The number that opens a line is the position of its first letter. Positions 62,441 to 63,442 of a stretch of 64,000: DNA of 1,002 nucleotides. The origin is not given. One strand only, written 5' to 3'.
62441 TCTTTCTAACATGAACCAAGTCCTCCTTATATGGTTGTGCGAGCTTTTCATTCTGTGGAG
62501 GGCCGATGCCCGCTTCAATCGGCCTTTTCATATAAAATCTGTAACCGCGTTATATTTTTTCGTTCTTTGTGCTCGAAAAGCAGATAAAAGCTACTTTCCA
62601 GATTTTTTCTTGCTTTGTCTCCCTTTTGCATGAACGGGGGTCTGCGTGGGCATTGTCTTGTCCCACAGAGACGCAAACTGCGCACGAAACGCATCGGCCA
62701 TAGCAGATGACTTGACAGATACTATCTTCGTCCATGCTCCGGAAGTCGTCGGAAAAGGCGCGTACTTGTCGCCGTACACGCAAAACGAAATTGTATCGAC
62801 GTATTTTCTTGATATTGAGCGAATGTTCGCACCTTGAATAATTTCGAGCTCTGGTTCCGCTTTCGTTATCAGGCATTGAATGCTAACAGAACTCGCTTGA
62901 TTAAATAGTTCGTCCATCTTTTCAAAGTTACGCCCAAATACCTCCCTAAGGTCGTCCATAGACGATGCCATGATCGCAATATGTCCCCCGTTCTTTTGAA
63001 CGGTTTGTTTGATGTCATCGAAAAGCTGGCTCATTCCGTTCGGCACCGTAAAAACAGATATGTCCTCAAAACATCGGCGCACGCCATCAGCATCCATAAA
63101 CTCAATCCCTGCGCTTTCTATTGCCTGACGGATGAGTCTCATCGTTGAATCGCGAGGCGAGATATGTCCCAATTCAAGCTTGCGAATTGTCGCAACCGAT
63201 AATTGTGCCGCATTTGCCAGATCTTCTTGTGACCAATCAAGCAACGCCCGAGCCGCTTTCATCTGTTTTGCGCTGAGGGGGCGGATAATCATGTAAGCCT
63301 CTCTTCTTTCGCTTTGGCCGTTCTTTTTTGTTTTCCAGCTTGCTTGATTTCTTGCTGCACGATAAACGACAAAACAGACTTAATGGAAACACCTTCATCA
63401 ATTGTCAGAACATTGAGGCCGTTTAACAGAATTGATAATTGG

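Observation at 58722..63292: Orphan class II lanthipeptide-like module (XRE regulator, NHLP-leader precursor with 4x CQTT repeats, LanM) inside a mobile/defence island, with no transporter, protease or immunity genes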

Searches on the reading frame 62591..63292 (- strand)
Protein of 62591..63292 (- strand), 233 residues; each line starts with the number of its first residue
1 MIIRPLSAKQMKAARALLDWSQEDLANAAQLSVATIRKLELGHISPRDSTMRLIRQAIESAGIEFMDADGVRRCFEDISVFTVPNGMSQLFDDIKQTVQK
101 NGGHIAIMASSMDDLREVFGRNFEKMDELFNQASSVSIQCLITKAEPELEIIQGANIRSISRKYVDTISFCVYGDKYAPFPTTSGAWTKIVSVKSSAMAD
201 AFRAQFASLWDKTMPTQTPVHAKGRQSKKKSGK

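Call 3: search_protein_families(library=pfam, proteins=[window:62591-63292:-], max_evalue=0.01)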
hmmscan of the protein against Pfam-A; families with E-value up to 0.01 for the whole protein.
window:62591-63292:- (233 aa): 4 families
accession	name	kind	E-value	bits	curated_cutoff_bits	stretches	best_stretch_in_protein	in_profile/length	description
PF01381.28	HTH_3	-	2.7e-08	34.2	23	1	11-57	1-47/55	Helix-turn-helix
PF13560.12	HTH_31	-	0.001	19.8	27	1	10-52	5-48/64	Helix-turn-helix domain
PF24735.1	DUF7686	-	0.007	16.7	24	0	62-127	6-69/73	Domain of unknown function (DUF7686)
PF11101.13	DUF2884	-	0.0084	16.2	30.6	0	82-138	97-153/228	Protein of unknown function (DUF2884)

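Call 4: search_protein_families(library=ncbifam, proteins=[window:62591-63292:-], max_evalue=0.1)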
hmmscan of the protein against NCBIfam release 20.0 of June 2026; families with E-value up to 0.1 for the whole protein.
window:62591-63292:- (233 aa): 6 families
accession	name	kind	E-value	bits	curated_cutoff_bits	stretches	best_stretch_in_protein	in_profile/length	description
TIGR03070.1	couple_hipB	subfamily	1.2e-07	31.5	71.65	1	9-47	5-43/58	type II toxin-antitoxin system Y4mF family antitoxin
TIGR00270.2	TIGR00270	equivalog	6.5e-06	26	110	1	9-58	78-127/159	multiprotein bridging factor aMBF1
TIGR03830.1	CxxCG_CxxCG_HTH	subfamily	7.6e-05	22.5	61.8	1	6-56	65-115/127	type II TA system antitoxin MqsA family protein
NF041951.1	phage_RstR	subfamily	0.0003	21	80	1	9-59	5-55/108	RstR family transcriptional repressor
NF041265.1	NadS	equivalog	0.026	14.8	60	1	10-49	34-73/94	NadS family protein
NF007257.0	PRK09706.1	subfamily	0.084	12.7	101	0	10-58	9-57/135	transcriptional repressor DicA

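Call 39: search_protein_families(library=padloc, proteins=[window:62591-63292:-], max_evalue=0.001)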
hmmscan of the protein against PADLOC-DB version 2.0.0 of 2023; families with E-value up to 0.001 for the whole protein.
window:62591-63292:- (233 aa): 4 families
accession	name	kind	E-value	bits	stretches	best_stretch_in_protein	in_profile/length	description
PDLC03669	Control_protein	-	1.5e-06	26.4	1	6-70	9-73/96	control protein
PDLC03949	RmrA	-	0.00029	17.8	1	7-81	3-76/363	-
PDLC03946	RmrA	-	0.00057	16.7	1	7-65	3-61/357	-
PDLC02926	HTH_VI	-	0.00073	17.8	0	9-57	4-52/92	-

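Call 76: search_protein_families(library=phrogs, proteins=[window:62591-63292:-], max_evalue=0.01)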
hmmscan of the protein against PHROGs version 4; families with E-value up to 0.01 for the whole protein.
window:62591-63292:- (233 aa): 7 families
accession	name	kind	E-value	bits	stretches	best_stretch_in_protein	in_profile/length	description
phrog_2104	-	unknown function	2.3e-06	28.7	1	6-60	39-92/103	-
phrog_3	-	transcription regulation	2.5e-06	28.5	1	8-77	90-158/430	transcriptional repressor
phrog_5823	-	transcription regulation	3e-06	27.6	1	9-54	9-55/404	transcriptional regulator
phrog_2439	-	transcription regulation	0.0053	16.7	0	6-57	7-58/367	transcriptional regulator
phrog_6288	-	unknown function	0.0059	17.2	1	7-54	30-78/322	-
phrog_8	-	transcription regulation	0.0069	16.9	0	12-56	82-126/346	transcriptional regulator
phrog_25536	-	unknown function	0.009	16.7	0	61-132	40-109/242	-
